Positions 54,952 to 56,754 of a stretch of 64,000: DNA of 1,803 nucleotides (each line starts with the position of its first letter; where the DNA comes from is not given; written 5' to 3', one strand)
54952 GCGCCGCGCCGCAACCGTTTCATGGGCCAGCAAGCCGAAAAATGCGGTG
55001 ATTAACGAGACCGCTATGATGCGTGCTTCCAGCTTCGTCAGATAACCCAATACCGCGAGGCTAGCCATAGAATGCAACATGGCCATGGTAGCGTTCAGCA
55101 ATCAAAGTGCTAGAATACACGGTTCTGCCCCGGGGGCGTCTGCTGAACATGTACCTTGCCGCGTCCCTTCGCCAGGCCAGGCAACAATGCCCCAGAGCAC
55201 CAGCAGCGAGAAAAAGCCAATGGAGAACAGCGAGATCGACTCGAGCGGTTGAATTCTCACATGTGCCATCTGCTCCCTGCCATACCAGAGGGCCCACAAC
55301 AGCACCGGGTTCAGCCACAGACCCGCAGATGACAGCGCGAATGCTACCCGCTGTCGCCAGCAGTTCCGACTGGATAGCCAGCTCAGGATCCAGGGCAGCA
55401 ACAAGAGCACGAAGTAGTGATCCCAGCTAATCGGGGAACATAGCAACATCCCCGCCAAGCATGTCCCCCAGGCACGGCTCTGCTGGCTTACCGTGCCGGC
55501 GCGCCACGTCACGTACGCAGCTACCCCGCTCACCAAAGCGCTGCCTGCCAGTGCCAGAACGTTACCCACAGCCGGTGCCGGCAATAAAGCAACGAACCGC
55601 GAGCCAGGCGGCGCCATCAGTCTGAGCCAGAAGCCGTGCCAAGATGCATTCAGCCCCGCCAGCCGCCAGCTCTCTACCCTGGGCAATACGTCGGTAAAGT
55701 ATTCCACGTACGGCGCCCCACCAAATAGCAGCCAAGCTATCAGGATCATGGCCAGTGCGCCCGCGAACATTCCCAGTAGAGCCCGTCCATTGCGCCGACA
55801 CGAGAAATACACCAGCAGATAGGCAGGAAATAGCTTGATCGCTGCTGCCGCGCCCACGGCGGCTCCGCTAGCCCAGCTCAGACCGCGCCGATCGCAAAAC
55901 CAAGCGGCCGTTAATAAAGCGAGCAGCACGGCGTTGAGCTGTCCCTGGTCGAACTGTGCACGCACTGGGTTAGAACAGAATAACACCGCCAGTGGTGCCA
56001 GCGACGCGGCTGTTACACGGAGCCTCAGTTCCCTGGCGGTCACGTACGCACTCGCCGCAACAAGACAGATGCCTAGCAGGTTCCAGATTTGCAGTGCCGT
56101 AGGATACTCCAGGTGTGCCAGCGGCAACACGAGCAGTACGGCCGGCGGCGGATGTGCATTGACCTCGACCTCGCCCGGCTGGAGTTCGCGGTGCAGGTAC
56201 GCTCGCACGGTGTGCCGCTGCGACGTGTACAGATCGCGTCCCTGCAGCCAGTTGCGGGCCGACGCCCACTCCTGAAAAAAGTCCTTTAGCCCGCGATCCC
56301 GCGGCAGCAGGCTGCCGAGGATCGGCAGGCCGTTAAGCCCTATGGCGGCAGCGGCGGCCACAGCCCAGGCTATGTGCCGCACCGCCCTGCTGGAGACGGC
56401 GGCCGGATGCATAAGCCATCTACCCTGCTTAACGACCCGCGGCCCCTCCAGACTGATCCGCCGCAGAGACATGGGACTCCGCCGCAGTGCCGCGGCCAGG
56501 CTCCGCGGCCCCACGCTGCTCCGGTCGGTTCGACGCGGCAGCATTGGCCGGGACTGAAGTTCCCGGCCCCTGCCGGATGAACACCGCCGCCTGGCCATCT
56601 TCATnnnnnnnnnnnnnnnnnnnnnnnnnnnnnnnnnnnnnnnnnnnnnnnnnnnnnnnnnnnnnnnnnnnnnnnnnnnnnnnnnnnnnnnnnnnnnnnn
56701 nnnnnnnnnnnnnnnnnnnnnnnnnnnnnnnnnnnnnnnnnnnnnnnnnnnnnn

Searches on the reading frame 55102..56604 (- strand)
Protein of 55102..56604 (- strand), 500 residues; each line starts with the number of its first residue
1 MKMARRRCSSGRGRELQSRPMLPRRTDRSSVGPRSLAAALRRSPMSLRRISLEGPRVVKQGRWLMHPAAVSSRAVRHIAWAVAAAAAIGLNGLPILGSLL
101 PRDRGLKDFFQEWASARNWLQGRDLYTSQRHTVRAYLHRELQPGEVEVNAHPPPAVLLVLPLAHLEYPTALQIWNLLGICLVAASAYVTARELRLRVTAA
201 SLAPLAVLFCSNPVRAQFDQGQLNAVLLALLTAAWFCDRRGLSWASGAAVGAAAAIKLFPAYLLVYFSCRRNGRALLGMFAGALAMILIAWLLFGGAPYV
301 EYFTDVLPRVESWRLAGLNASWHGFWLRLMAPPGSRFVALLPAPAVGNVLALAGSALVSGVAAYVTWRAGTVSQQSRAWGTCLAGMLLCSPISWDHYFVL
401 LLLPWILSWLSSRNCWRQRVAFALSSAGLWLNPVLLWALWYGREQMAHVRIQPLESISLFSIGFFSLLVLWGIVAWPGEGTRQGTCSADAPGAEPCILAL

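Call 11: search_protein_families(library=pfam, proteins=[window:55102-56604:-])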
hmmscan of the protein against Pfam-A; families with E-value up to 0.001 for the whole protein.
window:55102-56604:- (500 aa): 1 family
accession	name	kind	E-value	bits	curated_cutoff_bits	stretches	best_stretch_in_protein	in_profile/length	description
PF09594.16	GT87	-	2.3e-32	113.1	25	1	151-391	3-237/237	Glycosyltransferase family 87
